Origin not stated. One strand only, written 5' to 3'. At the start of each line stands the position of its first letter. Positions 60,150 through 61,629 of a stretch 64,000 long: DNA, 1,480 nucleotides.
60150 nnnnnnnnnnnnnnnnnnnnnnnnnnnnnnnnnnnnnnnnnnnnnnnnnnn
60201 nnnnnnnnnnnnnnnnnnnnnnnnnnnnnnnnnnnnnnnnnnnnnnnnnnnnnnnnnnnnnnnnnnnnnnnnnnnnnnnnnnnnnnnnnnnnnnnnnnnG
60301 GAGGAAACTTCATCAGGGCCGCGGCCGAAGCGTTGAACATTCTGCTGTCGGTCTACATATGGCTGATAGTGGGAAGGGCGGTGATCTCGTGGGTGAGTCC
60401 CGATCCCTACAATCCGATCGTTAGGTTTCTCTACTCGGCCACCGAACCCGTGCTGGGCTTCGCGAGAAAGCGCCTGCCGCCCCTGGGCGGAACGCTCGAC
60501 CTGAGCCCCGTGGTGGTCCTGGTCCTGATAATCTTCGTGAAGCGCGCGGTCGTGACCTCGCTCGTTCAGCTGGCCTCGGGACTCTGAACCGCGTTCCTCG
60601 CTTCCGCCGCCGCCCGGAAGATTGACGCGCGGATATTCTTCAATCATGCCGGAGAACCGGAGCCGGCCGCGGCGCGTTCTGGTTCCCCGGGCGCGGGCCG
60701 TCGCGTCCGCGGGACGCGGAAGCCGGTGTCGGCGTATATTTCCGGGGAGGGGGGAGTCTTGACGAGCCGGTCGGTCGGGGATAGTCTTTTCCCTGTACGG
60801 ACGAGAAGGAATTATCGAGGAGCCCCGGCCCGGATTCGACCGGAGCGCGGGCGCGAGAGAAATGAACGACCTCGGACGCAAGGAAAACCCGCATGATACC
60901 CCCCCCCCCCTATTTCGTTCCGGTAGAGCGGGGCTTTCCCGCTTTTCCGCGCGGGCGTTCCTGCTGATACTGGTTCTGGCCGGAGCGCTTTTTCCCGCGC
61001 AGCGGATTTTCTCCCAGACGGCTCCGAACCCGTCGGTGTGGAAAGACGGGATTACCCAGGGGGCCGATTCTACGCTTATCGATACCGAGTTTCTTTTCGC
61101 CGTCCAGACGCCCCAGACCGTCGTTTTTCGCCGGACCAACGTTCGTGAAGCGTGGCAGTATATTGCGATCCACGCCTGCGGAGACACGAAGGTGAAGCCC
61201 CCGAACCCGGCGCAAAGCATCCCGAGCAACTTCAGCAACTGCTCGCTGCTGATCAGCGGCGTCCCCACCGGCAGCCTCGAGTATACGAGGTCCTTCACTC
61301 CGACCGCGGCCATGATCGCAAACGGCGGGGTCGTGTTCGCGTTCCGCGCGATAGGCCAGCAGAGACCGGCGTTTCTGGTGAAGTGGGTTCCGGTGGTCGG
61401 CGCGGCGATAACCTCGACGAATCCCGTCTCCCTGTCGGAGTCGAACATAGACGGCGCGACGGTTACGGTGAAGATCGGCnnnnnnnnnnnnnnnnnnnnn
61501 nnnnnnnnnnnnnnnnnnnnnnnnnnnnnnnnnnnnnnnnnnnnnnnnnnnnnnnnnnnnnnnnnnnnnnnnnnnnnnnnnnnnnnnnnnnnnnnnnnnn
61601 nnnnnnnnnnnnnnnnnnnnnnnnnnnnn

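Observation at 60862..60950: C12 homopolymer in the 5' end of a giant surface-protein gene: candidate phase-variation switch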

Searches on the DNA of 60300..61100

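Call 23: search_rna_families(source=window, start=60300, end=61100, threshold=evalue, max_evalue=1)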
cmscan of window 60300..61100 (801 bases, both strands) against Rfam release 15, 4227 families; matches with E-value up to 1: 1.
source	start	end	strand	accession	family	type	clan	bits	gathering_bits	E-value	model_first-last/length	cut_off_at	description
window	60693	60736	-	RF01713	Moco-II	Cis-reg;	-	20.5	35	0.55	1-46/46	no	Moco-II RNA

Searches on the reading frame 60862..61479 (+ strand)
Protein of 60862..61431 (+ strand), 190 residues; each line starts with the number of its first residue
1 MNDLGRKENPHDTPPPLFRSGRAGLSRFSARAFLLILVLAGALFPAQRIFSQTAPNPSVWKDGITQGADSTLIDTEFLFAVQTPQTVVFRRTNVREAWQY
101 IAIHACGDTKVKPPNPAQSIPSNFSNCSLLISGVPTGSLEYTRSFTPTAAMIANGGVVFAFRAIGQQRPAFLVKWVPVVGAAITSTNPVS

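Call 25: find_homologous_proteins(query=window:60862-61431:+, max_evalue=0.01)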
Query window:60862-61431:+: 155 candidates shared short words with the query, none scored E <= 0.01.

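Call 46: search_protein_representatives(protein=window:60862-61431:+)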
Query: 190 residues. Proteins with E-value up to 0.001 (for the whole library): 23; up to 1e-10: 4; up to 1e-30: 0. The best 23 are listed.
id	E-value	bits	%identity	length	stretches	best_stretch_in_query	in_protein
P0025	1.4e-26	109.5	38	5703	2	3-190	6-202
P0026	1.2e-13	67.3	57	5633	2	5-69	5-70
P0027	3.1e-11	59.4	42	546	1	23-180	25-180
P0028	6.1e-11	58.5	31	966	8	119-182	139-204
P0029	6.1e-10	55.2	35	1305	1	22-161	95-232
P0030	8.1e-10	54.8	35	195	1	4-183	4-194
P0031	3.1e-09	53.0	40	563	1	23-180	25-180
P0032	6.6e-09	51.9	39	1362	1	23-183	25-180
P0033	1.9e-08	50.4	33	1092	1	20-162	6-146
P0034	2.9e-08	49.8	37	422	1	23-180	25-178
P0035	3.3e-08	49.6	37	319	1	19-160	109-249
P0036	3.9e-08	49.3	36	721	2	30-184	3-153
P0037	4.1e-08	49.3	35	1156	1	9-185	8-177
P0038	5.0e-08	49.0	36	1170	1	30-188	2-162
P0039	8.7e-08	48.2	36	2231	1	13-162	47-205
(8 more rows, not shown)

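Call 51: find_homologous_proteins(query=A5, max_evalue=0.001)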
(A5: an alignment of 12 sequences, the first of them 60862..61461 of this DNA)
Query A5 (12 sequences) (200 aa, profile of the alignment): 12 proteins with E <= 0.001 among 6446 candidates.
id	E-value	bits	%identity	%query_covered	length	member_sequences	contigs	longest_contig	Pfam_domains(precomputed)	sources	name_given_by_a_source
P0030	1.3e-58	216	31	92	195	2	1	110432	-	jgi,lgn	-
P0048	9.7e-54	200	34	75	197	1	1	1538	-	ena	-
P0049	1.3e-49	186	33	67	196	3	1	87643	-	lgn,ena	-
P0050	3.1e-48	182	26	67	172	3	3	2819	-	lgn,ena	-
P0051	1.4e-47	180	28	90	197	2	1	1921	-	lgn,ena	-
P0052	2.7e-46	176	32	75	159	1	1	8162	-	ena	-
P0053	3.9e-46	175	34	69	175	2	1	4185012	-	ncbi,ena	-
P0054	4.2e-45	172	28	74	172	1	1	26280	-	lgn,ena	-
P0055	7.3e-45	171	32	72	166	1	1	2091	-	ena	-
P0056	7.5e-41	158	30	70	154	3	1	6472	-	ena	-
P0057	2.9e-33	133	32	57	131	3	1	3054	-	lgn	-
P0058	4.6e-32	129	31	60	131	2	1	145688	-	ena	-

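Call 53: find_encoding_contigs(protein=P0030, flank=4000, max_places=3)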
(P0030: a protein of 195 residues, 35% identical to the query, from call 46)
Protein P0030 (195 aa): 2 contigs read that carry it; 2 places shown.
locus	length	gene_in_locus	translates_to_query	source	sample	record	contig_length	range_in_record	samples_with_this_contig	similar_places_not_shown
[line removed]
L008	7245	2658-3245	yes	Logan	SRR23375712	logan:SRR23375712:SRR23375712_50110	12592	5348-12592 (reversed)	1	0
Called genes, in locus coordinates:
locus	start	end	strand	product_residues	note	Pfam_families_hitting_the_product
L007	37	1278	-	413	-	PF01663:Phosphodiest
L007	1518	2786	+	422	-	PF00109:ketoacyl-synt, PF02801:Ketoacyl-synt_C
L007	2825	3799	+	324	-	PF00108:Thiolase_N, PF08545:ACP_syn_III, PF08541:ACP_syn_III_C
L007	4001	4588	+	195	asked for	-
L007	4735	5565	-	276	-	PF06283:ThuA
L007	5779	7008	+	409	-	PF00278:Orn_DAP_Arg_deC, PF02784:Orn_Arg_deC_N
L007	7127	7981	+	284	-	PF01435:Peptidase_M48 (faint)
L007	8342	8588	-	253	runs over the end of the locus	-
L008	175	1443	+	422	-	PF00109:ketoacyl-synt, PF02801:Ketoacyl-synt_C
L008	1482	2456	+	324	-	PF00108:Thiolase_N, PF08545:ACP_syn_III, PF08541:ACP_syn_III_C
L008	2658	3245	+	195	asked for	-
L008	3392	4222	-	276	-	PF06283:ThuA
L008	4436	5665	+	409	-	PF00278:Orn_DAP_Arg_deC, PF02784:Orn_Arg_deC_N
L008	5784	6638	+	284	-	PF01435:Peptidase_M48 (faint)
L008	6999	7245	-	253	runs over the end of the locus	-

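Call 55: find_encoding_contigs(protein=P0050, flank=1500, max_places=6)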
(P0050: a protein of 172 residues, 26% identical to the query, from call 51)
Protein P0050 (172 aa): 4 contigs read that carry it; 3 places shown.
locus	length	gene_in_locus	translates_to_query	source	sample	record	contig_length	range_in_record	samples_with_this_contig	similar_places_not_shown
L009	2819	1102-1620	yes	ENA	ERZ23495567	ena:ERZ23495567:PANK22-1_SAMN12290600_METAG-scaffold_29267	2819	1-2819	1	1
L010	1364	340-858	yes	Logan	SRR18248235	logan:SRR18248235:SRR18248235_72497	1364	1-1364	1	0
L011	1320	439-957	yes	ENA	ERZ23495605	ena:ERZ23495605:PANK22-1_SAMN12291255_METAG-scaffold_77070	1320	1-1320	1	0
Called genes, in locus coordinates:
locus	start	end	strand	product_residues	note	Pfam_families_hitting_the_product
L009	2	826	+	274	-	?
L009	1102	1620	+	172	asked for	-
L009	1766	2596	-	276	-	PF06283:ThuA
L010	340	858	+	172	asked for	-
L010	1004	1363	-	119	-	?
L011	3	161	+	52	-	?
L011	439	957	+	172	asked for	-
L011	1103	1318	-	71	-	?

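Call 56: find_encoding_contigs(protein=P0049, flank=1500, max_places=6)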
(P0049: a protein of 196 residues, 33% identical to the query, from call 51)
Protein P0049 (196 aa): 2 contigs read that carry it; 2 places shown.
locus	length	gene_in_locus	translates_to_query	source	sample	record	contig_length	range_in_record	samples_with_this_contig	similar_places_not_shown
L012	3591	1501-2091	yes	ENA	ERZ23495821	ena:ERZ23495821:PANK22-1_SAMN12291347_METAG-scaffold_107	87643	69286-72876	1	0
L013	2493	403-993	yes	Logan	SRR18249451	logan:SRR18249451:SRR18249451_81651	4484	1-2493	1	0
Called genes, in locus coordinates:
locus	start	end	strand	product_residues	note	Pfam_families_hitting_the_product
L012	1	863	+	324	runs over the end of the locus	PF00108:Thiolase_N (weak), PF08545:ACP_syn_III, PF08541:ACP_syn_III_C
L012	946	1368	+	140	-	PF13650:Asp_protease_2 (weak), PF13975:gag-asp_proteas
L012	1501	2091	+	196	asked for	-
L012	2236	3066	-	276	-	PF06283:ThuA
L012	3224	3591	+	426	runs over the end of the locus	PF00278:Orn_DAP_Arg_deC, PF02784:Orn_Arg_deC_N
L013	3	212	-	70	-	?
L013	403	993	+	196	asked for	-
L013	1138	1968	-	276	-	PF06283:ThuA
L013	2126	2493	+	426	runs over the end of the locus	PF00278:Orn_DAP_Arg_deC, PF02784:Orn_Arg_deC_N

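Call 58: find_encoding_contigs(protein=P0053, flank=1500, max_places=4)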
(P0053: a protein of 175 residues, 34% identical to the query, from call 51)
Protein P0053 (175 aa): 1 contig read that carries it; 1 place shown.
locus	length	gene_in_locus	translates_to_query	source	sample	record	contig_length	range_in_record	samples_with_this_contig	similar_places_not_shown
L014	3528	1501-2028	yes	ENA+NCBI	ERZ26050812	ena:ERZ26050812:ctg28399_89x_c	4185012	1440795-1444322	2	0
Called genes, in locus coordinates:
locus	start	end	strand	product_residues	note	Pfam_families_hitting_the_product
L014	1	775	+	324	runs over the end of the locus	PF00108:Thiolase_N, PF08545:ACP_syn_III, PF08541:ACP_syn_III_C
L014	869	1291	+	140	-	PF13650:Asp_protease_2, PF13975:gag-asp_proteas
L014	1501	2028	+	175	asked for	-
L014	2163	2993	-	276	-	PF06283:ThuA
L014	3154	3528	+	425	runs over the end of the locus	PF00278:Orn_DAP_Arg_deC, PF02784:Orn_Arg_deC_N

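Call 59: find_encoding_contigs(protein=P0054, flank=1500, max_places=6)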
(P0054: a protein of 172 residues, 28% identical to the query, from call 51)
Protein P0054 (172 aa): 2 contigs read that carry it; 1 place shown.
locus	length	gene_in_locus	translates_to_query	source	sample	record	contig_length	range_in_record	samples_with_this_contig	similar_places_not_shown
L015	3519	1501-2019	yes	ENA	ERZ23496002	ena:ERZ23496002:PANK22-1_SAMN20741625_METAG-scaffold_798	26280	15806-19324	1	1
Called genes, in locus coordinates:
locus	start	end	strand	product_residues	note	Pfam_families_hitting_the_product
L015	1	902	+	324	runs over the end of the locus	PF00108:Thiolase_N (weak), PF08545:ACP_syn_III, PF08541:ACP_syn_III_C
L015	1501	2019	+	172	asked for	-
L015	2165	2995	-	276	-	PF06283:ThuA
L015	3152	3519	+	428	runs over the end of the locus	PF00278:Orn_DAP_Arg_deC, PF02784:Orn_Arg_deC_N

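Call 60: find_encoding_contigs(protein=P0055, flank=1500, max_places=6)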
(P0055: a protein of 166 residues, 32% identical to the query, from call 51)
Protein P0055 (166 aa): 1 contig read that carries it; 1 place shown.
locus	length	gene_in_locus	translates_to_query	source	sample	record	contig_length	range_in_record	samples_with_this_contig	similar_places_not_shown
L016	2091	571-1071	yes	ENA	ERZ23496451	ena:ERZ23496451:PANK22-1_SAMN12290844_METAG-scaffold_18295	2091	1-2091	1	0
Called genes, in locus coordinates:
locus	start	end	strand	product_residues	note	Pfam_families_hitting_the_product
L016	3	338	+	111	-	?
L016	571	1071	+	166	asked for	-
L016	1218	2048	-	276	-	PF06283:ThuA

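Call 68: find_related_loci(query=A1, collection=metagenome_contigs, flank=2000)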
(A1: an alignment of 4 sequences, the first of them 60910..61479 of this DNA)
Query A1 (190 aa) in metagenome_contigs; peptide patterns used: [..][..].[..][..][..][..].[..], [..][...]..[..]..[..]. (x = any residue, [..] = any of these).
341 stretches matched a pattern, but none encodes a relative of the query by tblastn (E <= 1e-3).

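Call 80: list_cluster_members(proteins=[P0053, P0030, P0049, P0001, P0050])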
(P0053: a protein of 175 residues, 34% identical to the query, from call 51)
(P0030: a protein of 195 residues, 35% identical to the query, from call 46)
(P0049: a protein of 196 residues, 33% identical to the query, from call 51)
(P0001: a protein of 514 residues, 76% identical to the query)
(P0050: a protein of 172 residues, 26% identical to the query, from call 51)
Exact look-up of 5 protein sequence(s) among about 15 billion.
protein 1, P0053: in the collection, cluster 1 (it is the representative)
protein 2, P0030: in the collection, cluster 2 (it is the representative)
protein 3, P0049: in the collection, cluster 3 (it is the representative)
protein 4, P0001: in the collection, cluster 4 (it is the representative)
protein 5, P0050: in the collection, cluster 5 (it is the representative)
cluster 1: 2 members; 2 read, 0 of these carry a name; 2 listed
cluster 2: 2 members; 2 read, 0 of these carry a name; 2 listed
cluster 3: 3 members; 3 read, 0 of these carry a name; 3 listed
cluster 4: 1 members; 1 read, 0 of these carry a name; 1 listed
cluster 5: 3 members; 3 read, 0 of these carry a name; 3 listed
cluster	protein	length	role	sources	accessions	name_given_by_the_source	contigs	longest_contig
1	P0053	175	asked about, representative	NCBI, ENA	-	-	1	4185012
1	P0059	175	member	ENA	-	-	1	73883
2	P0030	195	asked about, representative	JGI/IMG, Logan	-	-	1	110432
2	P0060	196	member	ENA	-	-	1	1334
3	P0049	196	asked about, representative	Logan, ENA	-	-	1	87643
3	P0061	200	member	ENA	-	-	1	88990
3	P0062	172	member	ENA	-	-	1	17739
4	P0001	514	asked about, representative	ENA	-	-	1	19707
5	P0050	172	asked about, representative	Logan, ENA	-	-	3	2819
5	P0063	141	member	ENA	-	-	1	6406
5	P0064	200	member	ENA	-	-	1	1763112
